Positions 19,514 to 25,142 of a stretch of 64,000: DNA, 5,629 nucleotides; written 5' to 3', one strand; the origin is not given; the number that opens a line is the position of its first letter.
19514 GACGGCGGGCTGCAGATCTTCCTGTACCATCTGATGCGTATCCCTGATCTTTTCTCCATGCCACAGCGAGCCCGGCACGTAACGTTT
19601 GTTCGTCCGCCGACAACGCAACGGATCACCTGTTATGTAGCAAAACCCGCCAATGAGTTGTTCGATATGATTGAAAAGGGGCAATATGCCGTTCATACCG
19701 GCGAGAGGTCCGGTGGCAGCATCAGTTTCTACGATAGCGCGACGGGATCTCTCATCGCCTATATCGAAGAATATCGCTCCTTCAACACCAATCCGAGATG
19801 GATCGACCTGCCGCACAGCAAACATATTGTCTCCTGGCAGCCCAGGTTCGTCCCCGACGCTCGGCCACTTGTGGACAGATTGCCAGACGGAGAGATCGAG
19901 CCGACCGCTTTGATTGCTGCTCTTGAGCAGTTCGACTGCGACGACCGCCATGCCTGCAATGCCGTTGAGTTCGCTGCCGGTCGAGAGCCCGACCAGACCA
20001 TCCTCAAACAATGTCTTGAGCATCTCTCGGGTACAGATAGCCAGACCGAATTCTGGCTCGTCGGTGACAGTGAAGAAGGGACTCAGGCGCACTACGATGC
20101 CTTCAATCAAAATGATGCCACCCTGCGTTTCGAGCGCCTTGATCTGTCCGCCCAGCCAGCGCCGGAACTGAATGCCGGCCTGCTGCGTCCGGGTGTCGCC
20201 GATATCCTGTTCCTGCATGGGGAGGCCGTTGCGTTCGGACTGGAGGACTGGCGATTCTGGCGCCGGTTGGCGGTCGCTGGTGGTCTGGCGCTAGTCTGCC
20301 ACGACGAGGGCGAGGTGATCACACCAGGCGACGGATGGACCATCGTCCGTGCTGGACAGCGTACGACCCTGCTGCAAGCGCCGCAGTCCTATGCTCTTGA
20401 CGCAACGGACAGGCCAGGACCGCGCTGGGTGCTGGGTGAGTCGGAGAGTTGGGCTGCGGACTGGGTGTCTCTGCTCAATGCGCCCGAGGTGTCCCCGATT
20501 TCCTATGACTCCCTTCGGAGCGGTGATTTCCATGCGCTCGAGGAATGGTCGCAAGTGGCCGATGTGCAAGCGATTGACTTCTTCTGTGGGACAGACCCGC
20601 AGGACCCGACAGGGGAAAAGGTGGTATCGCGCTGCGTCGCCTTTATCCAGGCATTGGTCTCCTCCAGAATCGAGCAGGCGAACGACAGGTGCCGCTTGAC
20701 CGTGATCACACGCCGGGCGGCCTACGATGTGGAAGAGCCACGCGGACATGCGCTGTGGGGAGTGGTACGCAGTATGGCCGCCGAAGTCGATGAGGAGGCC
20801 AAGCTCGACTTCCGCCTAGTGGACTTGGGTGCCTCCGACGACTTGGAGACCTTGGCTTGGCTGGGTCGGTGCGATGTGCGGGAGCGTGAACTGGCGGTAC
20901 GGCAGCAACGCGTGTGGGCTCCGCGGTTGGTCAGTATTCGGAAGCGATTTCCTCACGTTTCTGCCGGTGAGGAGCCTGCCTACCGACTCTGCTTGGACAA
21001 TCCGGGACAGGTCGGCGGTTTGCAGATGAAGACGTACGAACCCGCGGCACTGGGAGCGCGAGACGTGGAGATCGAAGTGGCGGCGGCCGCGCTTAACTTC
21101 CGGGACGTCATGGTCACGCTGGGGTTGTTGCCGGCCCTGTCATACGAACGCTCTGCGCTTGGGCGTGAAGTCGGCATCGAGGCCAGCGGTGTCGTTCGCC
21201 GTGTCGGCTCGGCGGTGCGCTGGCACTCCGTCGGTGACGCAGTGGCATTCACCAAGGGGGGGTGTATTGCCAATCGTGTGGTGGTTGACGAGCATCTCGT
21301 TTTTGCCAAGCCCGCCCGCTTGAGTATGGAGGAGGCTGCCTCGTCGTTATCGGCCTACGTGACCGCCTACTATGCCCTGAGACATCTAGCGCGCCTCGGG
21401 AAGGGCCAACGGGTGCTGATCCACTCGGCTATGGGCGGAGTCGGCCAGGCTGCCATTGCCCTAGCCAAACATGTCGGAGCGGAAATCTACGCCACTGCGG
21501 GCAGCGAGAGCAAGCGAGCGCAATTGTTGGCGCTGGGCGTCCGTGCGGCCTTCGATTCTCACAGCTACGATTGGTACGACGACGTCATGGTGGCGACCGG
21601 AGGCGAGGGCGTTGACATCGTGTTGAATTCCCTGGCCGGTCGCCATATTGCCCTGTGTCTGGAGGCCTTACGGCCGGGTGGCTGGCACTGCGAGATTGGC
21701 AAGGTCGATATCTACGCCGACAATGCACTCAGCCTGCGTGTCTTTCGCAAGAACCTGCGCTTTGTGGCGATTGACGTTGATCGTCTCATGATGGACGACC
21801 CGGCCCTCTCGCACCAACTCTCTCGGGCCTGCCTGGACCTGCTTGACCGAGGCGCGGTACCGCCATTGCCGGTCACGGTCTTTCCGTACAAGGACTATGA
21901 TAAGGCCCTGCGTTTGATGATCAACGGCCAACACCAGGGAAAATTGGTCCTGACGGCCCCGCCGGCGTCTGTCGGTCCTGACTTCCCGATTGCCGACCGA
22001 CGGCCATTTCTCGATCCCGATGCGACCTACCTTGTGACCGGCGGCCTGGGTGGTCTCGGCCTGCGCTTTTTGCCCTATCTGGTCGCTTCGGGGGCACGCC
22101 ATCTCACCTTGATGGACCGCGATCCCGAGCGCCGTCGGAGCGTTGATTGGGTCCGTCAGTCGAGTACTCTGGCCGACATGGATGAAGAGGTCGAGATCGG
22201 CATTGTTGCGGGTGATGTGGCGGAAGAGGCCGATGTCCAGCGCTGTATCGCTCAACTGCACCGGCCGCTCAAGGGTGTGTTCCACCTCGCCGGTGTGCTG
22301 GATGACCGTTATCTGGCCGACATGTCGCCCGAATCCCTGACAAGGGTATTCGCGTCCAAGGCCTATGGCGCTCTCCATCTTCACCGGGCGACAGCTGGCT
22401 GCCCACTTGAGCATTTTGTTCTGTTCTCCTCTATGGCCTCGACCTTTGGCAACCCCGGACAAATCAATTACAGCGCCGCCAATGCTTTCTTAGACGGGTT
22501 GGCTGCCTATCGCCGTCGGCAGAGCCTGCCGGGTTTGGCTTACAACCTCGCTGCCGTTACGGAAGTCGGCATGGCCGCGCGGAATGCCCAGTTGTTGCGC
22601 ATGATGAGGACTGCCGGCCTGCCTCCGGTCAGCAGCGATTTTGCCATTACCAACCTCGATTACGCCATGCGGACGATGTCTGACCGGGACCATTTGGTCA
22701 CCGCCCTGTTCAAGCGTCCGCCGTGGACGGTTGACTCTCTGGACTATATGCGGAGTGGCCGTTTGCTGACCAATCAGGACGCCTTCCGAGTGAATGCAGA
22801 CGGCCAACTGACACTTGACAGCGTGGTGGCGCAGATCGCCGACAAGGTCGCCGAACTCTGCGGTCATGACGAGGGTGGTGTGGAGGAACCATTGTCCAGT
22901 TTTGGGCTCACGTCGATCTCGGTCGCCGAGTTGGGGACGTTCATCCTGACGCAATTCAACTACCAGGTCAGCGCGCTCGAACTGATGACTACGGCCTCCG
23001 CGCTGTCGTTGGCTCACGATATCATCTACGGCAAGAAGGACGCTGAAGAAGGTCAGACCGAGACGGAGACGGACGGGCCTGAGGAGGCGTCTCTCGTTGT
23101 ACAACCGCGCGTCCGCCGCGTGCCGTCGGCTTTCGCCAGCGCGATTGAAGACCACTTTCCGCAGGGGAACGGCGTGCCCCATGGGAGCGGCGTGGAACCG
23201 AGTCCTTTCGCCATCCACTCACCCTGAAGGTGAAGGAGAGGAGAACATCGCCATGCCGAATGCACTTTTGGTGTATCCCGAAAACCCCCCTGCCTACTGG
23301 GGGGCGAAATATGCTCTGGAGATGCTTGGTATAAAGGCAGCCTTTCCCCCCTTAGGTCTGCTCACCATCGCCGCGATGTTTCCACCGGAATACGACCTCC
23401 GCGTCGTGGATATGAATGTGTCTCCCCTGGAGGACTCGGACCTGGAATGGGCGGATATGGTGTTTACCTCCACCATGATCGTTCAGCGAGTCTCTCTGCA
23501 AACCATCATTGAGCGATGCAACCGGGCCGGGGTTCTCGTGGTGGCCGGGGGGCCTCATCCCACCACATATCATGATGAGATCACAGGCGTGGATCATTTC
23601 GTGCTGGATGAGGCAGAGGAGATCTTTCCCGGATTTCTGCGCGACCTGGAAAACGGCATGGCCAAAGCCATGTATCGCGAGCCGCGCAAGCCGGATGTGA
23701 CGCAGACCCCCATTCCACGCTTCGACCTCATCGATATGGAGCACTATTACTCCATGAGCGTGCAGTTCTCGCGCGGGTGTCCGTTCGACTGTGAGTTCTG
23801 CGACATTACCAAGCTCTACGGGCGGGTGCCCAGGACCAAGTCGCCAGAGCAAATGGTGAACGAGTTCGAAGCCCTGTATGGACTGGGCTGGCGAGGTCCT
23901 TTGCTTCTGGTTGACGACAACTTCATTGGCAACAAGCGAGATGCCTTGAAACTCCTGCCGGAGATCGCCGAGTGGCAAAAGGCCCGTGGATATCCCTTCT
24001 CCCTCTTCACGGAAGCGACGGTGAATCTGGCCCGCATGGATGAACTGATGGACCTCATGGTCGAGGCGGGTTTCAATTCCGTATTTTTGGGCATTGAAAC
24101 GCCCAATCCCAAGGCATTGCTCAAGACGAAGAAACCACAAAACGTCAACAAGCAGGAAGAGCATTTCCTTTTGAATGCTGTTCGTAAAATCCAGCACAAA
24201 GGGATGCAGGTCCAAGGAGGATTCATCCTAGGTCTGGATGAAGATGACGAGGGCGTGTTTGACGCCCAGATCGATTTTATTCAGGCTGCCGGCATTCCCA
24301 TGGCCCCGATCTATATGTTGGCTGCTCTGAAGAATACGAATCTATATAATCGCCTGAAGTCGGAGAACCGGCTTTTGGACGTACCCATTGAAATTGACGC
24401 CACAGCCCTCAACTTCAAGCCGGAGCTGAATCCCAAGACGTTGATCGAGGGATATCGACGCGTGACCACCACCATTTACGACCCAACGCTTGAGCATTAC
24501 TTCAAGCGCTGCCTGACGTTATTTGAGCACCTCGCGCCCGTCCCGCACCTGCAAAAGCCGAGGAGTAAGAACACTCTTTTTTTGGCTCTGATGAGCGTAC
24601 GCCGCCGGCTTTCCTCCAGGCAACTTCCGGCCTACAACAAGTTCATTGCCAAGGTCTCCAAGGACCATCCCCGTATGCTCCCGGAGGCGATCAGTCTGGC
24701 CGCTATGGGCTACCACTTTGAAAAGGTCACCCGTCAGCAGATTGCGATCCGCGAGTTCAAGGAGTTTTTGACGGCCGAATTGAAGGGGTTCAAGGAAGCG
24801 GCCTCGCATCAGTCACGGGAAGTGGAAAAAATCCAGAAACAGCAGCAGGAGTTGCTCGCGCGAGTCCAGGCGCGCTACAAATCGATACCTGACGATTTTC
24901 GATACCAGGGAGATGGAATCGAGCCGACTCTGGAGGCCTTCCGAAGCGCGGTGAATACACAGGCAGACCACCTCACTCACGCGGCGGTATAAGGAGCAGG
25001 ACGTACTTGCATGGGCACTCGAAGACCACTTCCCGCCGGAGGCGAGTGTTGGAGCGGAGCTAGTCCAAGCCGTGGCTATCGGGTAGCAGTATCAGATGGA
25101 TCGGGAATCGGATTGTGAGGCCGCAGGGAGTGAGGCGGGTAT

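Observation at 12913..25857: Orphan operon STAS / reductase-sulfotransferase / fully reducing PKS / B12 radical SAM / PPTase: candidate pathway to a sulfated long-chain alkyl lipid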

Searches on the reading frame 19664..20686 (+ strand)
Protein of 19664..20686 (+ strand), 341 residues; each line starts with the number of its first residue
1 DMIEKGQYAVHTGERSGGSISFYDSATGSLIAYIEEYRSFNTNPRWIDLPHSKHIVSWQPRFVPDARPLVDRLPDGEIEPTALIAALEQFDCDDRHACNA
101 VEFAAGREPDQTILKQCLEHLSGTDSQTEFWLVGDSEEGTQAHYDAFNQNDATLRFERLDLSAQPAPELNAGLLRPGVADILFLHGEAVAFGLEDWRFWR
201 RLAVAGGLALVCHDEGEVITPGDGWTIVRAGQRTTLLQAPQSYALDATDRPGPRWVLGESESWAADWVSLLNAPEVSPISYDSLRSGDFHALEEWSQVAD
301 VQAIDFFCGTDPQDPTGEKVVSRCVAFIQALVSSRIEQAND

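Call 65: search_solved_structures(query=A3, max_evalue=10, show_alignments=1)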
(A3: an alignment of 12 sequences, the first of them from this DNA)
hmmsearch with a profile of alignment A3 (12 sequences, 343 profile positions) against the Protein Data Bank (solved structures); distinct sequences matched with E-value up to 10: 3.
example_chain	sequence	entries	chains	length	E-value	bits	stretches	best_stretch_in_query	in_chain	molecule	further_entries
9r2b_B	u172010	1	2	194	0.74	12.1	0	55-114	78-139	de novo-designed alpha-helical barrel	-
11fg_A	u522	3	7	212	0.87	11.9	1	226-281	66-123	Capsid Decorator gp77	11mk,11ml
36za_7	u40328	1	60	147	0.94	11.8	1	228-282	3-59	Inner-peripheral baseplate spoke gp220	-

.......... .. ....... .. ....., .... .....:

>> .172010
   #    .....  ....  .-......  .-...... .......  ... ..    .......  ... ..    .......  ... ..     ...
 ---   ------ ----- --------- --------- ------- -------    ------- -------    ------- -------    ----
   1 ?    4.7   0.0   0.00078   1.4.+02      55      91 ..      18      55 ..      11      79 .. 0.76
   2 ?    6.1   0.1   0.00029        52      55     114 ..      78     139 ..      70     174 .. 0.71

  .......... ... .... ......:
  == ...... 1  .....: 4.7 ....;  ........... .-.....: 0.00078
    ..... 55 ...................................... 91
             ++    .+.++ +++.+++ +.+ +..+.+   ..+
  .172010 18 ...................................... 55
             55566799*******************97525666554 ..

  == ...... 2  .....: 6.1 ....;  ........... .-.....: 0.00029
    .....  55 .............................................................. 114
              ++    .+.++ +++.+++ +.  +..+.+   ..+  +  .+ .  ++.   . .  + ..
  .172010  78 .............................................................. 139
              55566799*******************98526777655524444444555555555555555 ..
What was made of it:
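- Tried and rejected: A 12-sequence profile found no PDB hit (call 65).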

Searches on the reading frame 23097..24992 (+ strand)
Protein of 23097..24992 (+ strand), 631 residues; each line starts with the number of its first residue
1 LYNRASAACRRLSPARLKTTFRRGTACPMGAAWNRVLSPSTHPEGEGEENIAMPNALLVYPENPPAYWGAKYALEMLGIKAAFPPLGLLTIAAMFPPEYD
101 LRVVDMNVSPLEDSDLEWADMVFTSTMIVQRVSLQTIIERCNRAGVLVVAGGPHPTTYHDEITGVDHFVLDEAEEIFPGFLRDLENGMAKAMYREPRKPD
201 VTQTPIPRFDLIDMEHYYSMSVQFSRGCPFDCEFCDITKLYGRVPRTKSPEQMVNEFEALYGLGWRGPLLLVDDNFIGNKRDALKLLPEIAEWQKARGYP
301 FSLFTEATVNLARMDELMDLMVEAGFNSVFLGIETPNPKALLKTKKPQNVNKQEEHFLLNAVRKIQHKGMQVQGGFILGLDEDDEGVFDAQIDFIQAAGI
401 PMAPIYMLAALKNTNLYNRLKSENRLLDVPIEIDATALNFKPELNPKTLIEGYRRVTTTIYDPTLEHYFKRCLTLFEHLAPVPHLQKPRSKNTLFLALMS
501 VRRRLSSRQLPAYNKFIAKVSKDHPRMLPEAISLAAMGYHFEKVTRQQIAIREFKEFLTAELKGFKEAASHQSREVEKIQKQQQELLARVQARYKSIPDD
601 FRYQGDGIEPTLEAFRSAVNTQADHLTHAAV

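Call 4: search_protein_families(library=pfam, proteins=[window:23097-24992:+], max_evalue=0.01)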
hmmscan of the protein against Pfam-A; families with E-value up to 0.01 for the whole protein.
window:23097-24992:+ (631 aa): 3 families
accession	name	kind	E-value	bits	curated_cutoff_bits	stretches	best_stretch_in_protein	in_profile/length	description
PF13282.11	DUF4070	-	6.6e-24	85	22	1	414-547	1-137/144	Domain of unknown function (DUF4070)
PF04055.27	Radical_SAM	-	6e-16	59.5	29.5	1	223-385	2-157/166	Radical SAM superfamily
PF02310.24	B12-binding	-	1.1e-11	45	32.1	1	82-180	11-120/121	B12 binding domain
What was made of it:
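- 16157..23227 (+): swfA: single-module type I PKS/FAS with domains KS-AT-DH-(conserved unknown region)-ER-KR-ACP and no release domain. Pfam domains (call 4).
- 23253..24992 (+): swfC: class B (B12-binding) radical SAM enzyme with a DUF4070 C-terminal domain. Pfam B12-binding, Radical_SAM and DUF4070 (call 4).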

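Call 30: search_protein_families(library=ncbifam, proteins=[window:23253-24992:+], max_evalue=0.001)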
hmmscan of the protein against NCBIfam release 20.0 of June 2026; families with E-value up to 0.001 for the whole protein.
window:23253-24992:+ (579 aa): 20 families
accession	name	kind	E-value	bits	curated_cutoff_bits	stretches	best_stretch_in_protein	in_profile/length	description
TIGR04013.1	B12_SAM_MJ_1487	hypoth_equivalog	8.1e-19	67.7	251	1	68-204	45-188/382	TIGR04013 family B12-binding domain/radical SAM domain-containing protein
NF050148.1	rSAM_ApyD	equivalog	1.3e-17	63.5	750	1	92-345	102-365/645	RiPP biosynthesis radical SAM protein ApyD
TIGR02026.1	BchE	equivalog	4.6e-17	62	481.35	1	30-376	19-395/497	magnesium-protoporphyrin IX monomethyl ester anaerobic oxidative cyclase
TIGR04479.1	bcpD_PhpK_rSAM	subfamily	1.7e-15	56.4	600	1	166-346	240-409/504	PhpK family radical SAM P-methyltransferase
TIGR04367.1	HpnR_B12_rSAM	equivalog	2.5e-13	49.4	650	1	168-312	187-322/490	hopanoid C-3 methylase HpnR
TIGR04072.2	rSAM_ladder_B12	equivalog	2.6e-13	49.4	360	1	84-299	88-307/443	lipid biosynthesis B12-binding/radical SAM protein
TIGR03471.1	HpnJ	equivalog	4.6e-13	48.9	577.6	1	164-373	195-392/472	hopanoid biosynthesis associated radical SAM protein HpnJ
TIGR04014.1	B12_SAM_MJ_0865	equivalog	4.1e-11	42.3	360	1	170-347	163-337/434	methyl-coenzyme M reductase glutamine C-methyltransferase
NF045585.1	rSAM_slr0320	equivalog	6.7e-10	38.1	775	1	161-297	229-363/511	photosystem II high light acclimation radical SAM protein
NF038361.1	rSAM_Sden_1168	equivalog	9.9e-09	34.3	575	1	168-368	283-473/560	Sden_1168 family B12-binding radical SAM P-methyltransferase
NF033712.0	B12_rSAM_KedN5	subfamily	1.1e-07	30.5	700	1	170-365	198-388/624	KedN5 family methylcobalamin-dependent radical SAM C-methyltransferase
NF033070.1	rSAM_AprD4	equivalog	4e-07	29.3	500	1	143-346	164-366/456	AprD4 family radical SAM diol-dehydratase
TIGR04295.1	B12_rSAM_oligo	hypoth_equivalog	4.8e-07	28.8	400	1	167-348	200-364/422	TIGR04295 family B12-binding domain-containing radical SAM protein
TIGR03975.1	rSAM_ocin_1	subfamily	8.6e-07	27.8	281.85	1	167-294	261-383/606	RiPP maturation radical SAM C-methyltransferase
TIGR01125.1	TIGR01125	equivalog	2.2e-06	27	356.95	1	65-363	35-333/432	30S ribosomal protein S12 methylthiotransferase RimO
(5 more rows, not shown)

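Call 40: search_solved_structures(query=window:23253-24992:+, max_evalue=0.001)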
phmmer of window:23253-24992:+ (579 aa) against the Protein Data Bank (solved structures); distinct sequences matched with E-value up to 0.001: 2.
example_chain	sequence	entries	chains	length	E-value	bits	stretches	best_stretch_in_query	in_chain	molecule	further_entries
9ccb_A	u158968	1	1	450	1e-07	34.5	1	166-341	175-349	Radical SAM core domain-containing protein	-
9n1b_A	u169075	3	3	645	0.00017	23.9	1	142-299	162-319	Radical SAM protein | Radical SAM enzyme CysS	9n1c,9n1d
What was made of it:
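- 23253..24992 (+): Only weak PDB relatives: 9ccb and CysS 9n1b (call 40).
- Tried and rejected: PDB sequence search gives only weak hits (call 40).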
